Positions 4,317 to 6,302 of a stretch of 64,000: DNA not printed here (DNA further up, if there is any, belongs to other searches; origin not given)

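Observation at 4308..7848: AT-rich ~3.4 kb insertion between ribBA and ftsH carrying an orphan two-gene operon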

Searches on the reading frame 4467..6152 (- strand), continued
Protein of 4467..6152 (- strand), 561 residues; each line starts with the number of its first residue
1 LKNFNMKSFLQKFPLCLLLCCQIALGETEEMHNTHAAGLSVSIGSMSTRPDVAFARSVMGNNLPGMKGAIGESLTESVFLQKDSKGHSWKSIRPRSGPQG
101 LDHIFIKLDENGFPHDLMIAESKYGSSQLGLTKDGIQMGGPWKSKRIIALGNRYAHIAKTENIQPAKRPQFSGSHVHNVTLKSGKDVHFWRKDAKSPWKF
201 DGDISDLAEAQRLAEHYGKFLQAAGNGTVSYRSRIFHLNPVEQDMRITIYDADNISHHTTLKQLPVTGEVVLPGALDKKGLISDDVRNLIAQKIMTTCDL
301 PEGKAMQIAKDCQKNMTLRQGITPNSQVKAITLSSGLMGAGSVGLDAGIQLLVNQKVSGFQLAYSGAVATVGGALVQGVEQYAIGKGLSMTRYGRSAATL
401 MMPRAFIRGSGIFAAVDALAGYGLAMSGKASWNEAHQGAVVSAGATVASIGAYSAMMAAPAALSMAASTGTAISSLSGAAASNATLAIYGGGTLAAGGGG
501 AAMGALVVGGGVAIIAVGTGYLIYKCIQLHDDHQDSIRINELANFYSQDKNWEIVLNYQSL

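Call 30: search_solved_structures(query=A1, max_evalue=10, show_alignments=2)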
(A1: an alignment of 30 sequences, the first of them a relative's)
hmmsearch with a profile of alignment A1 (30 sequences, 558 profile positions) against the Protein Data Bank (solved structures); distinct sequences matched with E-value up to 10: 7.
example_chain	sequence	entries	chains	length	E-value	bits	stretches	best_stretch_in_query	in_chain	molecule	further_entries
36za_qs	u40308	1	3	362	0.064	15.3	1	144-202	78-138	Tail terminator gp51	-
3cbq_A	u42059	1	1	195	0.12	14.3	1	94-132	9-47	GTP-binding protein REM 2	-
9waq_B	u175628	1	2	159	0.55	12.2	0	58-121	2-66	VP14465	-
8w3q_F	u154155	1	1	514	0.6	12.1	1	492-533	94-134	prefusion-stabilized hMPV F protein UFCM1-P2-iSS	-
6xg8_A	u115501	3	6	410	1.2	11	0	267-311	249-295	Mutator family transposase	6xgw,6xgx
7lze_A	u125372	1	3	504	3.7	9.4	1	493-533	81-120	Fusion glycoprotein F0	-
9l08_A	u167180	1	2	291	8.6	8.2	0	278-342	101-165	Covalently Connected Cytochrome c555 trimer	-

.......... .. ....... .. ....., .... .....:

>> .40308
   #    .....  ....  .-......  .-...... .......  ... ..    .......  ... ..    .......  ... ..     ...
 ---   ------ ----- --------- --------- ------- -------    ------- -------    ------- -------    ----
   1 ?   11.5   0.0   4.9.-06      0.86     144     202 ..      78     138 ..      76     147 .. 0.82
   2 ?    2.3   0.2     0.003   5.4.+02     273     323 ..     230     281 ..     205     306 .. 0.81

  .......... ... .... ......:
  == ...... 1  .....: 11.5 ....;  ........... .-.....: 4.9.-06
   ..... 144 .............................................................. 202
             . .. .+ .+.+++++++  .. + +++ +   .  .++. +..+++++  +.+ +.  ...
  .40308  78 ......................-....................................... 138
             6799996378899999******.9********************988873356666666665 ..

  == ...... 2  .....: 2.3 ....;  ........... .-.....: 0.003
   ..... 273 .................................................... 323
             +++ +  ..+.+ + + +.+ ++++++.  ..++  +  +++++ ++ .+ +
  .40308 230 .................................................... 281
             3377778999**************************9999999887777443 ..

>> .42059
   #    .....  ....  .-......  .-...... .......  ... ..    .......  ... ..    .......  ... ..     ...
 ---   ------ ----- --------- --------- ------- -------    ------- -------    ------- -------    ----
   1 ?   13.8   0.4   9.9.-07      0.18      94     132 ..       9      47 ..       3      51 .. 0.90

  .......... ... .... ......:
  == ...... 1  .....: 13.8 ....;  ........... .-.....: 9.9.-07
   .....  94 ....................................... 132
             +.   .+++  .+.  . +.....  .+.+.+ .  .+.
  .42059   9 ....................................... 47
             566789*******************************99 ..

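Call 36: fold_search(model_id=the predicted structure, library=viral)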
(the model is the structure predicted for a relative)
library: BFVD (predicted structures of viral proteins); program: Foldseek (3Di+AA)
matches with E <= 10: 270; with E <= 0.001: 0
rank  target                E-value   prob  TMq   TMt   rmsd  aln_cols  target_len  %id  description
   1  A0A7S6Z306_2          3.7e-01  0.04  0.08  0.05  25.2       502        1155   10  RNA-directed RNA polymerase L [Lentinula edodes negative-strand RNA virus 2]
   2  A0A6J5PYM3            4.5e-01  0.05  0.06  0.08  20.9       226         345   10  Uncharacterized protein [uncultured Caudovirales phage]
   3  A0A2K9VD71            4.9e-01  0.14  0.06  0.23  19.5       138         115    9  Uncharacterized protein [Lactobacillus phage Semele]
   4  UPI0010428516         4.9e-01  0.11  0.13  0.16  16.6       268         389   10  (no name look-up for this kind of identifier)
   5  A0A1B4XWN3            5.1e-01  0.09  0.08  0.10  18.1       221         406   11  Uncharacterized protein [Tenacibaculum phage pT24]
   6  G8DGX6                5.3e-01  0.04  0.10  0.10  23.1       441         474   13  (no name in the UniProt tables at hand)
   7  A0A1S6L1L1            5.9e-01  0.06  0.06  0.13  22.9       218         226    9  (no name in the UniProt tables at hand)
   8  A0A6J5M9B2            7.3e-01  0.14  0.07  0.23  17.3       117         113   17  Uncharacterized protein [uncultured Caudovirales phage]
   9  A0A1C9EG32            7.7e-01  0.20  0.06  0.16  11.5        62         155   18  (no name in the UniProt tables at hand)
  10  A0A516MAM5            7.7e-01  0.10  0.07  0.15  14.2       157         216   10  (no name in the UniProt tables at hand)
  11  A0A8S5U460            7.7e-01  0.08  0.06  0.15  16.9       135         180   11  Uncharacterized protein [Siphoviridae sp. ct6GI21]
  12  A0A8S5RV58            7.7e-01  0.04  0.08  0.11  21.9       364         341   11  (no name in the UniProt tables at hand)
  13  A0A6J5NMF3            8.4e-01  0.30  0.14  0.34  15.4       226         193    7  Uncharacterized protein [uncultured Caudovirales phage]
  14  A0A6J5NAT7            8.4e-01  0.28  0.12  0.36  13.8       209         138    8  Uncharacterized protein [uncultured Caudovirales phage]
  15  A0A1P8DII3            8.8e-01  0.06  0.10  0.16  23.2       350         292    8  (no name in the UniProt tables at hand)
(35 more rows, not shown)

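Call 39: find_encoding_contigs(protein=P0055, flank=10000, max_places=2)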
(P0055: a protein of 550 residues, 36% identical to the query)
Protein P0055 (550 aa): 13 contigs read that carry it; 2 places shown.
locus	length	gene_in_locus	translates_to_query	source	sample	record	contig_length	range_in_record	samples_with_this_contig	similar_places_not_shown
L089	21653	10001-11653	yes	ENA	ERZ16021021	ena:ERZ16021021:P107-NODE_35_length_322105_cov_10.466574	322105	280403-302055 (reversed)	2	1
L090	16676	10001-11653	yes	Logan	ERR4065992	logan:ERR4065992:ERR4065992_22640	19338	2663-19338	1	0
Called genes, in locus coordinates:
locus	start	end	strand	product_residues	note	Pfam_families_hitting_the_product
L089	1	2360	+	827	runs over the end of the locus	PF13191:AAA_16 (faint), PF13238:AAA_18 (faint), PF01580:FtsK_SpoIIIE (faint), PF03193:RsgA_GTPase (faint), PF13476:AAA_23 (faint), PF00350:Dynamin_N (faint), PF00735:Septin (faint), PF01926:MMR_HSR1 (faint), +6 more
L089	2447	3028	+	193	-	-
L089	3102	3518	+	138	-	-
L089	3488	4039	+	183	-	-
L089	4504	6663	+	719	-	-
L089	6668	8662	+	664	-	PF00350:Dynamin_N, PF01926:MMR_HSR1 (faint)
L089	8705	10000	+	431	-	-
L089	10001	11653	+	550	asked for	-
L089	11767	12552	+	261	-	-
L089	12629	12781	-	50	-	-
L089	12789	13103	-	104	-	-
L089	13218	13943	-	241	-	PF06067:DUF932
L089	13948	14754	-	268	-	PF12705:PDDEXK_1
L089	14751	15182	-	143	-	-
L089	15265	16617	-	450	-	-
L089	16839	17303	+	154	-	-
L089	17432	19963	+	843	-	PF13481:AAA_25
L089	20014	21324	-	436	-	PF00589:Phage_integrase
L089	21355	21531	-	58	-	-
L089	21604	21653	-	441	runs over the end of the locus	PF03237:Terminase_6N, PF04466:Terminase_3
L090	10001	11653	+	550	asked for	-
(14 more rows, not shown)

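Call 40: find_encoding_contigs(protein=P0072, flank=10000, max_places=2)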
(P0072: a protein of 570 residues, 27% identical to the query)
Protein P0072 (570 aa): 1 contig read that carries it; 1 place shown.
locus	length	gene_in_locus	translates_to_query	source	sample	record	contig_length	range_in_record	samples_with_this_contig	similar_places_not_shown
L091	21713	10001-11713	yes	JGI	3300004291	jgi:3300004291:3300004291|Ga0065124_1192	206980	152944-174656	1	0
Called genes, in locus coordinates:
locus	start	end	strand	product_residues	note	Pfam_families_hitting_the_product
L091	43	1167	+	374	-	PF11074:DUF2779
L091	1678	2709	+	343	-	-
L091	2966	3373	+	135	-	PF04266:ASCH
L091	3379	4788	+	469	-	PF00016:RuBisCO_large (weak)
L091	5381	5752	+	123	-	PF12161:HsdM_N, PF14267:DUF4357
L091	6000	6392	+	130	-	PF14267:DUF4357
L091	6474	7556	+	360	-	PF01939:NucS_C (faint)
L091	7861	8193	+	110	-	-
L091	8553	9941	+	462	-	-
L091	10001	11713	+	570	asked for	-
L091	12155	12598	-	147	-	-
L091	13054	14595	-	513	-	PF04932:Wzy_C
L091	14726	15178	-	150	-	-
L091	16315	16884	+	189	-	-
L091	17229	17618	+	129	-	PF13340:DUF4096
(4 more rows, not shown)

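Call 41: find_encoding_contigs(protein=P0052, flank=10000, max_places=2)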
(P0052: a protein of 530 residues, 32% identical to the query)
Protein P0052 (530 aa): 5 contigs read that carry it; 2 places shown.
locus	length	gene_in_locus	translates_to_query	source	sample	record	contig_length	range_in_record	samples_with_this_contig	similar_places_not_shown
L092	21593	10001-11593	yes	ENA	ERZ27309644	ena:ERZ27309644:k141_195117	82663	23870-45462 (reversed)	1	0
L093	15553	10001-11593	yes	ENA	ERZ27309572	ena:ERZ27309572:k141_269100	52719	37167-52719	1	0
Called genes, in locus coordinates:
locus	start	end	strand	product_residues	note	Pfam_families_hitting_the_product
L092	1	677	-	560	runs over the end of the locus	PF00999:Na_H_Exchanger, PF02254:TrkA_N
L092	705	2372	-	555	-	PF00999:Na_H_Exchanger, PF02254:TrkA_N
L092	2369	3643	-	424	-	PF10672:Methyltrans_SAM, PF05175:MTS (weak), PF06325:PrmA (weak), PF01189:Methyltr_RsmB-F (weak), PF01728:FtsJ, PF03602:Cons_hypoth95, PF09445:Methyltransf_15 (weak), PF13649:Methyltransf_25, +1 more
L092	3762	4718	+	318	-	PF01261:AP_endonuc_2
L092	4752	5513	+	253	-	PF03372:Exo_endo_phos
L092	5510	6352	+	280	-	PF00149:Metallophos, PF12850:Metallophos_2 (weak)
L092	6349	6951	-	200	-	PF01725:Ham1p_like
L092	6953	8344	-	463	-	PF01554:MatE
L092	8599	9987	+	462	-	-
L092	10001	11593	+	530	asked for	-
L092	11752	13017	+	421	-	PF01594:AI-2E_transport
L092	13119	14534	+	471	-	PF00330:Aconitase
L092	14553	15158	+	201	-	PF00694:Aconitase_C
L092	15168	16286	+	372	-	-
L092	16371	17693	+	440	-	PF02661:Fic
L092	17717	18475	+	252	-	PF08220:HTH_DeoR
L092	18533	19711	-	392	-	PF00438:S-AdoMet_synt_N, PF02772:S-AdoMet_synt_M, PF02773:S-AdoMet_synt_C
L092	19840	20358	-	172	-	PF16697:Yop-YscD_cpl, PF00498:FHA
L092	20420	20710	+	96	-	-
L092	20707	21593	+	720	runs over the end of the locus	PF01138:RNase_PH, PF03725:RNase_PH_C, PF03726:PNPase, PF01138:RNase_PH, PF00013:KH_1, PF00575:S1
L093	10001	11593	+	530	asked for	-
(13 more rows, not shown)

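Call 47: search_protein_families(library=pfam, proteins=[P0090, P0092, P0081, P0079, P0078], max_evalue=0.1)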
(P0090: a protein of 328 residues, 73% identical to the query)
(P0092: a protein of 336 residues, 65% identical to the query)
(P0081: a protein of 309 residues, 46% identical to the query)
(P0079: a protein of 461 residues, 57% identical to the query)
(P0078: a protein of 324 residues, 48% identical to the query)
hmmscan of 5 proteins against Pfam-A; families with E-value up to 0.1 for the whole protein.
P0090 (328 aa): 1 family
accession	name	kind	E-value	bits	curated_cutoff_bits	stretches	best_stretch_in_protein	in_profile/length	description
PF14643.11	DUF4455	-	0.036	13.1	30.4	1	249-307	7-65/469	Domain of unknown function (DUF4455)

P0092 (336 aa): 3 families
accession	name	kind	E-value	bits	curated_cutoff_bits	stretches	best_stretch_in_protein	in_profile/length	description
PF10589.14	NADH_4Fe-4S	-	0.0097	16.2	23.5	0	207-248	18-59/85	NADH-ubiquinone oxidoreductase-F iron-sulfur binding region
PF20416.4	UTP20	-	0.011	15.6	27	0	217-254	175-212/221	U3 small nucleolar RNA-associated protein 20 domain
PF12795.12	MscS_porin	-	0.049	13.7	34.4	1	212-258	17-63/238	Mechanosensitive ion channel porin domain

P0081 (309 aa): 10 families
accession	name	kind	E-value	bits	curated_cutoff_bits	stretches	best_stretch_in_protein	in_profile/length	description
PF04108.17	ATG17_like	-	3.8e-05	23.8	43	1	198-297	187-303/355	Autophagy protein ATG17-like domain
PF05055.17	DUF677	-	0.00059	19.3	29.1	1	169-253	205-280/336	Protein of unknown function (DUF677)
PF05531.17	NPV_P10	-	0.0018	19.2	29.8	0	209-248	11-50/75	Nucleopolyhedrovirus P10 protein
PF06103.16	DUF948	-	0.0082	16.7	37.2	0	25-74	30-79/89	Bacterial protein of unknown function (DUF948)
PF20750.3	PAP_NTPase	-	0.0089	16.4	27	1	148-263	68-172/194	Poly(A) polymerase nucleotidyltransferase domain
PF24073.1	DUF7365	-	0.042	14.4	27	0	177-251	14-89/101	Coiled-coil region of unknown function (DUF7365)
PF04391.17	DUF533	-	0.047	13.7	29.6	1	161-208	13-62/178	Protein of unknown function (DUF533)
PF06009.19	Laminin_II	-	0.054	14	33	0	206-236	7-37/138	Laminin Domain II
PF09177.16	STX6_10_61_N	-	0.082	13.9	29.4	0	197-237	36-76/99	Syntaxin 6/10/61, N-terminal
PF17107.11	SesA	-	0.082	13.5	26.3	0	187-256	12-83/122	N-terminal domain on NACHT_NTPase and P-loop NTPases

P0079 (461 aa): 0 families

P0078 (324 aa): 0 families

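Call 48: search_protein_families(library=padloc, proteins=[P0090, P0079, P0009, P0055, P0072], max_evalue=0.01)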
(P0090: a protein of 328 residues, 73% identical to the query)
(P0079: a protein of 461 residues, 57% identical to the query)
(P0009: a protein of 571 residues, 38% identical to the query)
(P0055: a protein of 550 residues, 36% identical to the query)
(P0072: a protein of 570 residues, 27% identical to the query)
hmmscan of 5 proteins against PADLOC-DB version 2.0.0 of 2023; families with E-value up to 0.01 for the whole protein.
P0090 (328 aa): 2 families
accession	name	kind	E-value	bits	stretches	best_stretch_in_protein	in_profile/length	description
PDLC04407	PDC-M09A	-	1.3e-35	121.3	1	30-308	15-280/282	-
PDLC04406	PDC-M09A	-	1e-31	108.6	1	37-311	66-326/330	-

P0079 (461 aa): 2 families
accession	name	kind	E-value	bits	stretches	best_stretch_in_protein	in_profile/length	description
PDLC04406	PDC-M09A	-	1.8e-17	61.8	1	339-416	131-212/330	-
PDLC04407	PDC-M09A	-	2.4e-15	54.8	1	348-416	100-169/282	-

P0009 (571 aa): 2 families
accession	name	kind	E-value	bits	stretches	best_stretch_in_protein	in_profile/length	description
PDLC04407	PDC-M09A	-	1.2e-17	62.3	1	435-508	94-169/282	-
PDLC04406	PDC-M09A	-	3e-17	61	1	453-521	157-227/330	-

P0055 (550 aa): 2 families
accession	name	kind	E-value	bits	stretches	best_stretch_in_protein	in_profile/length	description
PDLC04406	PDC-M09A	-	1.9e-20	71.6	1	432-500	147-217/330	-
PDLC04407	PDC-M09A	-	2.5e-20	71.2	1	432-497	104-169/282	-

P0072 (570 aa): 2 families
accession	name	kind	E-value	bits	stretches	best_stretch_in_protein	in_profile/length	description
PDLC04407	PDC-M09A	-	3.2e-19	67.5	1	466-557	115-209/282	-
PDLC04406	PDC-M09A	-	6.9e-17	59.9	1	464-547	156-243/330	-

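Call 49: find_encoding_contigs(protein=P0002, flank=5000, max_places=3)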
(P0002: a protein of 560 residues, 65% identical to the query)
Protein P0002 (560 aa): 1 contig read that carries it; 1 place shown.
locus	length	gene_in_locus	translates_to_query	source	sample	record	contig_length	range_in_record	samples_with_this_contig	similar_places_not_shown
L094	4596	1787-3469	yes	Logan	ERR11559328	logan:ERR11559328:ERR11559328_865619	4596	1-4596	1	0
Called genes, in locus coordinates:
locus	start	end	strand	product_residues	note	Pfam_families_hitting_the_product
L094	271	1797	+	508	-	-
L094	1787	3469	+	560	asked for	-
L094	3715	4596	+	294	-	?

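Call 50: find_encoding_contigs(protein=P0003, flank=5000, max_places=3)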
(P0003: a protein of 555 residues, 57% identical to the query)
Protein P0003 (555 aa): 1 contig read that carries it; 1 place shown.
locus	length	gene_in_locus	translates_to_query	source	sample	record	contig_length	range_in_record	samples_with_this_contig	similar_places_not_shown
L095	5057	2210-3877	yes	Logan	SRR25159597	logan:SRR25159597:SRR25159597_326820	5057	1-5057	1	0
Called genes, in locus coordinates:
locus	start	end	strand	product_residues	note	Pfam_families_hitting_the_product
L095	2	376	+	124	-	?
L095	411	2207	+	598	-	-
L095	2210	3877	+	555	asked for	-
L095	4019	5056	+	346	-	?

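Call 96: search_protein_families(library=padloc, alignment_id=A7, max_evalue=0.000001)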
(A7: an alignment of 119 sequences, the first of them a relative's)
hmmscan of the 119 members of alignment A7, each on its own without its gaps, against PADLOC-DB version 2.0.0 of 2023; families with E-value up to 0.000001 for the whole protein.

A. member 1, L006:402-3302:+ (967 aa): 0 families

B. families by the number of members that match (of 119 scanned): 69 families (the first 25 are shown)
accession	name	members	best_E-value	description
PDLC03839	LeoA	4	1.6e-80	-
PDLC03841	LeoBC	2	1.9e-114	-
PDLC04925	PDC-S14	2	1.1e-34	-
PDLC04923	PDC-S14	2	8.8e-27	-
PDLC04134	mad2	2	3e-24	mads_2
PDLC04922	PDC-S14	2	1.5e-16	-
PDLC05040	PDC-S57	2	2.5e-09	-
PDLC03598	REase_MTase_IIG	1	1.5e-238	Type IIG restriction enzyme-methyltransferase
PDLC03927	PsyrA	1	5.6e-142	-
PDLC03599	REase_MTase_IIG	1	1.2e-76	Type IIG restriction enzyme-methyltransferase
PDLC02374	dGTPase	1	3.9e-69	-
PDLC03627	REase_MTase_IIG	1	4e-60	Type IIG restriction enzyme-methyltransferase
PDLC03963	SoFic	1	8.8e-43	-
PDLC04824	PDC-S02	1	9.6e-36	-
PDLC02196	IetA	1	1.4e-35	-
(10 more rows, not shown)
